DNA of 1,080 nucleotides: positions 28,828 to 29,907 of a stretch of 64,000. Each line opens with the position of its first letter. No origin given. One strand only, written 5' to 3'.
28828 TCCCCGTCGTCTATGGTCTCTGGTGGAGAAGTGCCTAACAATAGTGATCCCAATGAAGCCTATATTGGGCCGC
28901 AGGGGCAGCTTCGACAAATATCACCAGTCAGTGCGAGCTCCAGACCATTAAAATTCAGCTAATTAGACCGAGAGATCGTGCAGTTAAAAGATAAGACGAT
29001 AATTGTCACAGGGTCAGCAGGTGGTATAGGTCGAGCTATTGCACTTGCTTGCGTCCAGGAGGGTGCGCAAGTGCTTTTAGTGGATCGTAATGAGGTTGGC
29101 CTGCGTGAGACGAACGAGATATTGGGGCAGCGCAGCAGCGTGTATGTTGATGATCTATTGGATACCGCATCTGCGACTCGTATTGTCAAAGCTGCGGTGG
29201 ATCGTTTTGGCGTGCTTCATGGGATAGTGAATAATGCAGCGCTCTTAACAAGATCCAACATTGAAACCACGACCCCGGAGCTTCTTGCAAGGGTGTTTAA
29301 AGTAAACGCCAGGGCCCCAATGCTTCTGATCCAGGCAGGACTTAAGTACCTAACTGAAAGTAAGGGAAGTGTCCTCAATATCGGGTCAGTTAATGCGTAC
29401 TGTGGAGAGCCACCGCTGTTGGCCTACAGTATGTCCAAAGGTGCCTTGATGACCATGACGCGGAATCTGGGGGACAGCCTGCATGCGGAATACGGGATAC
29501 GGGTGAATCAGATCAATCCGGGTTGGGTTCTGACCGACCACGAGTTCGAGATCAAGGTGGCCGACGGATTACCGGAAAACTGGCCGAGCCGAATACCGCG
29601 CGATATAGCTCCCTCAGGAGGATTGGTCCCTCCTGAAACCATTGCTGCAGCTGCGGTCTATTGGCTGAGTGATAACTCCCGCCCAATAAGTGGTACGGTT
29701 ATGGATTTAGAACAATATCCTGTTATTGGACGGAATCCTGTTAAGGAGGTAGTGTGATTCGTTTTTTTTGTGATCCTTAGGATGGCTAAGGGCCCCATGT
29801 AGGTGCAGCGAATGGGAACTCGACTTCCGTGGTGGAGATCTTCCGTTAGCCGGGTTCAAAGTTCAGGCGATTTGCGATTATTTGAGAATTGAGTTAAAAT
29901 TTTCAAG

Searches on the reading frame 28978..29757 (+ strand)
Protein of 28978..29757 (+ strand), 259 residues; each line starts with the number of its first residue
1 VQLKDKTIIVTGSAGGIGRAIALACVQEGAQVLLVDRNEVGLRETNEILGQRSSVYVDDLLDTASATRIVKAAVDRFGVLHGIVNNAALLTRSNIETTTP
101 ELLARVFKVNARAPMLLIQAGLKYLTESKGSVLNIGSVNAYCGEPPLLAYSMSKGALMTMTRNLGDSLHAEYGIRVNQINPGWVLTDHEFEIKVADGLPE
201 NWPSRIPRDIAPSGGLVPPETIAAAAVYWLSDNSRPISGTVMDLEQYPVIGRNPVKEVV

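Call 7: search_protein_families(library=pfam, proteins=[window:28978-29757:+], max_evalue=0.001)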
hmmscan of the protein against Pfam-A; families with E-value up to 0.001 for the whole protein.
window:28978-29757:+ (259 aa): 4 families
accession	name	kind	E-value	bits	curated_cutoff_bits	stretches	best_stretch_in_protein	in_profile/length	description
PF13561.12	adh_short_C2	-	2.4e-43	148.9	27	1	12-242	1-229/236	Enoyl-(Acyl carrier protein) reductase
PF00106.31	adh_short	-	5.5e-40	137.4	26.6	1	6-189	1-187/195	short chain dehydrogenase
PF08659.16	KR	-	2.7e-09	37.6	22.6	1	7-154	2-153/180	KR domain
PF01370.27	Epimerase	-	0.00019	21.3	20.9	1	8-142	1-120/240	NAD dependent epimerase/dehydratase family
